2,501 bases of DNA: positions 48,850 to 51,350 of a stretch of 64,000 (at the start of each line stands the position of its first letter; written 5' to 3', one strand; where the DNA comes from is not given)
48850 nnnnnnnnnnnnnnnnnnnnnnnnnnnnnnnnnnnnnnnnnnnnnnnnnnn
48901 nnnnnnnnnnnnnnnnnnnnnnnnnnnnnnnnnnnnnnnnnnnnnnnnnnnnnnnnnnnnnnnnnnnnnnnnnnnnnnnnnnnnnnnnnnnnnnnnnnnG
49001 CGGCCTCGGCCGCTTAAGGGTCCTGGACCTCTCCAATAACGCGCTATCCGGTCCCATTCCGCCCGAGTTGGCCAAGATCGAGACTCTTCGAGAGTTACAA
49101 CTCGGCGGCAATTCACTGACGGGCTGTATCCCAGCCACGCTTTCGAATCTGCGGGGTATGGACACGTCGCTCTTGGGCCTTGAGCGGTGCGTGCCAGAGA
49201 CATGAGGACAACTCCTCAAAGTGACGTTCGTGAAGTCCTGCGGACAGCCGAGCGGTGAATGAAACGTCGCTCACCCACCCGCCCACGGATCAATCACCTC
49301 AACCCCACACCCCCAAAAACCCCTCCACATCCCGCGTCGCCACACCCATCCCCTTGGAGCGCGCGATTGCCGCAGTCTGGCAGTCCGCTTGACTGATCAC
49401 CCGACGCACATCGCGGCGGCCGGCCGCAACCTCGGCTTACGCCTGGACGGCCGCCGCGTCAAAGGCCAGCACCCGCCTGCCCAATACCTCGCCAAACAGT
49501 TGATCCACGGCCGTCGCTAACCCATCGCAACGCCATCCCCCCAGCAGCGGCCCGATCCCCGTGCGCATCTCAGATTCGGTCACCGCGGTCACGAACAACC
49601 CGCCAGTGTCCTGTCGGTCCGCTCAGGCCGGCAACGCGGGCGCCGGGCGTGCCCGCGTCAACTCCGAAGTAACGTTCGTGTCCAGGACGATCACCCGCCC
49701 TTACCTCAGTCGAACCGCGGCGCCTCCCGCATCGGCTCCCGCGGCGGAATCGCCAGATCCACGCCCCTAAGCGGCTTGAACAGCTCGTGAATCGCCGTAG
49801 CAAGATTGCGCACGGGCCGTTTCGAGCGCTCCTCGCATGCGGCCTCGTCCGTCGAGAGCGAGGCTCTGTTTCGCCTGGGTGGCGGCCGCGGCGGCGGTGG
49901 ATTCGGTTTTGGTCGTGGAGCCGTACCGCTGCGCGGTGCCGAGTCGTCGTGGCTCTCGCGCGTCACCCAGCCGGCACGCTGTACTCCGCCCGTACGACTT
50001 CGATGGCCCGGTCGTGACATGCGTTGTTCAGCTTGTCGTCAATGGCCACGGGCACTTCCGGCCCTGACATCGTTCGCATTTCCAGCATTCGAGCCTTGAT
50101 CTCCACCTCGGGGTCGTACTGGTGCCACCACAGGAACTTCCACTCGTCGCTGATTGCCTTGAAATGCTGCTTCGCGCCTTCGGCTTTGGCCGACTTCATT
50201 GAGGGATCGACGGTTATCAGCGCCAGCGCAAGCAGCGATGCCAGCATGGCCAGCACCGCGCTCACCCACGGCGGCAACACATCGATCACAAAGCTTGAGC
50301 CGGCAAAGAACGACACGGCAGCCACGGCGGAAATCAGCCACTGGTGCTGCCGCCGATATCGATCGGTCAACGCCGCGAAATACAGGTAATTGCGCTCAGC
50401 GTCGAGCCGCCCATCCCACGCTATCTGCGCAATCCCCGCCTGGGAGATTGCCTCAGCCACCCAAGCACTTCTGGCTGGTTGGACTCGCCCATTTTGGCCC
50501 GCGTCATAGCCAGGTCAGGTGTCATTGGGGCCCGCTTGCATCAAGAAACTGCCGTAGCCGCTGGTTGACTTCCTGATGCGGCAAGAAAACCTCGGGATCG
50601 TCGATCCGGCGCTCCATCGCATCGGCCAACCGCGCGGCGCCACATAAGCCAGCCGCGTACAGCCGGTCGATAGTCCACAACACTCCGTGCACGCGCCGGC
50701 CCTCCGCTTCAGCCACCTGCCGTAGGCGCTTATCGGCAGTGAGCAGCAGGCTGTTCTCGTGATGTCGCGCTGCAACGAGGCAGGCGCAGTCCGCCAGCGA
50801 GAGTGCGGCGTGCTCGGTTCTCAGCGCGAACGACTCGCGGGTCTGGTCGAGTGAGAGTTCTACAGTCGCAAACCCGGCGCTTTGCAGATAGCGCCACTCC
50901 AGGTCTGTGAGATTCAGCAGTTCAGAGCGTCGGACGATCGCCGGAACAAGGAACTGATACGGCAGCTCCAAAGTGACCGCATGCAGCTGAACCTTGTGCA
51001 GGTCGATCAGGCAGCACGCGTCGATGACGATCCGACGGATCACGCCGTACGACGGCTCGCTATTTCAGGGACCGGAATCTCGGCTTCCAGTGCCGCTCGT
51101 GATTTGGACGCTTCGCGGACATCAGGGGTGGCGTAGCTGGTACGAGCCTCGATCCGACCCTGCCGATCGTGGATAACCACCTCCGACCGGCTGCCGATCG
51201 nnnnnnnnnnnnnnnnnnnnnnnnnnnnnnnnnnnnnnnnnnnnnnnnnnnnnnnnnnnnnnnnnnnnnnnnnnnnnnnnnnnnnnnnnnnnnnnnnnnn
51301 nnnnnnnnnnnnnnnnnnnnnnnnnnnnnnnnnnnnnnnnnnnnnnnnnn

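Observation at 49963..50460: Stand-alone 2-TM protein with SLATT-like architecture beside the TA/defence genes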

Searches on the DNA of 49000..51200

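Call 86: search_rna_families(source=window, start=49000, end=51200, threshold=evalue, max_evalue=1)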
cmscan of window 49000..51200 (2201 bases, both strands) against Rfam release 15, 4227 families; matches with E-value up to 1: 1.
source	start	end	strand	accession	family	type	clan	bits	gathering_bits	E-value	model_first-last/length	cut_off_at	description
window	50172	50381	-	RF01390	isrG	Gene; sRNA;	-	19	100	0.021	1-279/279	no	isrG Hfq binding RNA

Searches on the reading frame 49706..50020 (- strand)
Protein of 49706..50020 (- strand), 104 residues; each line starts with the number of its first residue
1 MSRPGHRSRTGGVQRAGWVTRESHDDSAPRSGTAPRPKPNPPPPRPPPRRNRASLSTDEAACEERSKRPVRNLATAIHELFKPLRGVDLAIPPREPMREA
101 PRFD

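Call 3: search_protein_families(library=pfam, proteins=[window:49706-50020:-], max_evalue=1)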
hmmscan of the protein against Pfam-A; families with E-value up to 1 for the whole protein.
window:49706-50020:- (104 aa): 2 families
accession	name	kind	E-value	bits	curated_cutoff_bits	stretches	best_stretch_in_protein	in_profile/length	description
PF16101.10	PRIMA1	-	0.12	12.6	38.6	1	21-62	46-88/158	Proline-rich membrane anchor 1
PF15148.11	Apolipo_F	-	0.19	11.7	27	1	47-89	89-130/199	Apolipoprotein F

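Call 88: search_protein_families(library=pfam, proteins=[window:49706-49966:-], max_evalue=0.01)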
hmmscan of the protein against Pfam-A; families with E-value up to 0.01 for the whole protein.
window:49706-49966:- (86 aa): 0 families
